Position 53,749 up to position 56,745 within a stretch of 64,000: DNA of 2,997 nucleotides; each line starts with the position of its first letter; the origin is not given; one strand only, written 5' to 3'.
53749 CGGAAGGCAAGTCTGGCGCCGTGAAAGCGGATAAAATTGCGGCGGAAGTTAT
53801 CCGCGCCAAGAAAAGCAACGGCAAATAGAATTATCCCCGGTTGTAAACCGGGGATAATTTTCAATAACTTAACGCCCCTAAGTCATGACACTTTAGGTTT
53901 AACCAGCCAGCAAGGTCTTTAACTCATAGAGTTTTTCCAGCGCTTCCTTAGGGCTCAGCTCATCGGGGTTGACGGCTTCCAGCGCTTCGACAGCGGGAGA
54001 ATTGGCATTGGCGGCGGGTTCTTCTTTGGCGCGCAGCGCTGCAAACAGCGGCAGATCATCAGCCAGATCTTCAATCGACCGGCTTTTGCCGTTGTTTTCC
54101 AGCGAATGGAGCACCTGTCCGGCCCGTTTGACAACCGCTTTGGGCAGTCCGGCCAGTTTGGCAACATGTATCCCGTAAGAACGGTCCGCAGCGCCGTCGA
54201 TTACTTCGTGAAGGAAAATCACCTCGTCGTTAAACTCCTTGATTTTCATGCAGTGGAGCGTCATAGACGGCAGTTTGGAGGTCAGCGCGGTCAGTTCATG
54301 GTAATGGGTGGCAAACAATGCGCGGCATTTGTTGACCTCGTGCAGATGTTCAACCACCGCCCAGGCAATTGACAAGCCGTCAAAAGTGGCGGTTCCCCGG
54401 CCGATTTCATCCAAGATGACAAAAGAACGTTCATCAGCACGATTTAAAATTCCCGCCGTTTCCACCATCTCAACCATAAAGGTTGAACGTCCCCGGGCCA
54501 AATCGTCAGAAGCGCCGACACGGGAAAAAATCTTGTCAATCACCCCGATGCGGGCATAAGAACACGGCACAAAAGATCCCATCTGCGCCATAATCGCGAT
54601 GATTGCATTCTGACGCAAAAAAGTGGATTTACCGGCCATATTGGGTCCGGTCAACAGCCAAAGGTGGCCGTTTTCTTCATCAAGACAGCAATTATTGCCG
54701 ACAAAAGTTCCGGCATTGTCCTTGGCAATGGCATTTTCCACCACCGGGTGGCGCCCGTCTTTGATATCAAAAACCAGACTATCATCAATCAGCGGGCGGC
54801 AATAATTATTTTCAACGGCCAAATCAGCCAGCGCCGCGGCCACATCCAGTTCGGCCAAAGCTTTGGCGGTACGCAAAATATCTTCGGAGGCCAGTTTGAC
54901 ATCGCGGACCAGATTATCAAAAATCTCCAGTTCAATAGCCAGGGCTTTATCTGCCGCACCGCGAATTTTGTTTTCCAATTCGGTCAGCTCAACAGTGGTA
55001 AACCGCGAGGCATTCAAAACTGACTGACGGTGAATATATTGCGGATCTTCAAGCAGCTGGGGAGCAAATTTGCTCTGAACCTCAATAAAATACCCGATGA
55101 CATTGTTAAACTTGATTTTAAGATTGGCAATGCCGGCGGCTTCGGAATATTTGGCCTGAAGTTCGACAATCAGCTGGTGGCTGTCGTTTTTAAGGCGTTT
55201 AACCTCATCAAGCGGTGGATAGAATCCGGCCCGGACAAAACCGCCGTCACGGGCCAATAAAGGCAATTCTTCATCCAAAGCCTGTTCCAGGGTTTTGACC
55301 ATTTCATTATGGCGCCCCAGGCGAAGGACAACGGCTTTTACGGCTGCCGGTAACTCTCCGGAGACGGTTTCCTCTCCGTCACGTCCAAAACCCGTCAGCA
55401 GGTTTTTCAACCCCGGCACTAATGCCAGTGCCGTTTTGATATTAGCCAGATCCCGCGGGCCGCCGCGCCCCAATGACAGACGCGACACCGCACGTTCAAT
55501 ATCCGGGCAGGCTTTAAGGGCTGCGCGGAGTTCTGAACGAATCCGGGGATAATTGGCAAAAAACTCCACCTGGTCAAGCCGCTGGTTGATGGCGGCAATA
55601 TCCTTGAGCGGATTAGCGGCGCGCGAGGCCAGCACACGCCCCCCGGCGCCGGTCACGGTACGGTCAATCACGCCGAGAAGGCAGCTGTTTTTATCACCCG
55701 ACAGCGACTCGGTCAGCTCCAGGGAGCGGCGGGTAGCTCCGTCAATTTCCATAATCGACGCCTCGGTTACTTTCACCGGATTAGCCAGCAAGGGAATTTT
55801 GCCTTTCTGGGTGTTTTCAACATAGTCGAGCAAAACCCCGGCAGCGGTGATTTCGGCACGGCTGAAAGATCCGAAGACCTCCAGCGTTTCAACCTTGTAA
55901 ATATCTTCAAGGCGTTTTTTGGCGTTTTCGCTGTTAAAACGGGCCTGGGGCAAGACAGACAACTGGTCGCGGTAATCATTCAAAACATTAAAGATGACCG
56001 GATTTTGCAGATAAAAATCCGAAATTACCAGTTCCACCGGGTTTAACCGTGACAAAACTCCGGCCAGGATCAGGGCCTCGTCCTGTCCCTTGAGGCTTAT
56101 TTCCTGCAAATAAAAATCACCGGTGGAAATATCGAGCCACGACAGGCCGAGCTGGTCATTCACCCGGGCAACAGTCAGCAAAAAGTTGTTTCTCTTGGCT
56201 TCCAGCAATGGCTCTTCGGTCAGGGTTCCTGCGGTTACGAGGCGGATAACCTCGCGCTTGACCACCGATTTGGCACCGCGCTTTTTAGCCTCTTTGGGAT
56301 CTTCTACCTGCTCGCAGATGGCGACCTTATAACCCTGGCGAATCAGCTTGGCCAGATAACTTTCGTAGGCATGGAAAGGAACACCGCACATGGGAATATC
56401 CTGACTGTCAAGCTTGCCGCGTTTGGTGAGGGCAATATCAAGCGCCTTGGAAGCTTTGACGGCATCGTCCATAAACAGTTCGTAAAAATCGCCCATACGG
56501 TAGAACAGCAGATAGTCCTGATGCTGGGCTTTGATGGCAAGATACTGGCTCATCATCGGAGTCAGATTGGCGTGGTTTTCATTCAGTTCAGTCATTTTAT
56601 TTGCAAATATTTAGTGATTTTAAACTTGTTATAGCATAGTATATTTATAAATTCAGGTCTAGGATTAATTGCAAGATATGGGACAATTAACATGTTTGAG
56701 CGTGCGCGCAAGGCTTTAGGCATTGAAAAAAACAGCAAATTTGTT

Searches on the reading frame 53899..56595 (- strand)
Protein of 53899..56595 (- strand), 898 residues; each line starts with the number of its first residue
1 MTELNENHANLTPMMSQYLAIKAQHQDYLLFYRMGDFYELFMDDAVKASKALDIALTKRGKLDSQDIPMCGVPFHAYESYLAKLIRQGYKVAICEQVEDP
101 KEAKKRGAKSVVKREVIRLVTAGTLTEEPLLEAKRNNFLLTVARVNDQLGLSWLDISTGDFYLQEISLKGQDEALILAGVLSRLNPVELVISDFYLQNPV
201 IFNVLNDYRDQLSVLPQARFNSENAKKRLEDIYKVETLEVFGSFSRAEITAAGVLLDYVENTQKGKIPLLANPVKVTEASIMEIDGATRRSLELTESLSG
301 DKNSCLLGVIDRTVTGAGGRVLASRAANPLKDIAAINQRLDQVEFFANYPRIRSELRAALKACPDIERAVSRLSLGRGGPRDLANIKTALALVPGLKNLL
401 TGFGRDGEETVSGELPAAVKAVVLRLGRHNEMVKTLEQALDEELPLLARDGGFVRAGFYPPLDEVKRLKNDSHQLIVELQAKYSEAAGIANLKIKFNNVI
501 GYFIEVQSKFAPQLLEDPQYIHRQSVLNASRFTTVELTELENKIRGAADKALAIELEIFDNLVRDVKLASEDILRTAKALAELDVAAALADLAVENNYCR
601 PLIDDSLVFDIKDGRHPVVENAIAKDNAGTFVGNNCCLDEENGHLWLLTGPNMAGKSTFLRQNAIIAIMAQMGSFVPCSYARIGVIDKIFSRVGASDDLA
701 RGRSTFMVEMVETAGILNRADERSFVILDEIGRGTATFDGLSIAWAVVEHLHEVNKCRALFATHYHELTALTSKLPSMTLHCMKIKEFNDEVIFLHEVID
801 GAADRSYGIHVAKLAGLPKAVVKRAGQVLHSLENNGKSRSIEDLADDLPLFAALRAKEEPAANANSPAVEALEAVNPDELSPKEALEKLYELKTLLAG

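Call 8: search_protein_families(library=ncbifam, proteins=[window:53899-56595:-], max_evalue=0.00001)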
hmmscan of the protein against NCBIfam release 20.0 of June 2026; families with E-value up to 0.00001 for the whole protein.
window:53899-56595:- (898 aa): 4 families
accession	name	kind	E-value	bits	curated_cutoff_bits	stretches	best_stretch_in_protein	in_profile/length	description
NF003810.1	PRK05399.1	equivalog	8.5e-299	993.7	480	1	11-833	1-793/793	DNA mismatch repair protein MutS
TIGR01070.1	mutS1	equivalog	1.8e-265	883.4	641.7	1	11-893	1-839/840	DNA mismatch repair protein MutS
NF052383.1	ATPase_KamC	equivalog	7.6e-53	180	300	1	317-770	16-433/508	lysine 5,6-aminomutase reactivase ATPase KamC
TIGR01069.2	mutS2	equivalog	5.4e-50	170.6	400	1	319-844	26-525/790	endonuclease MutS2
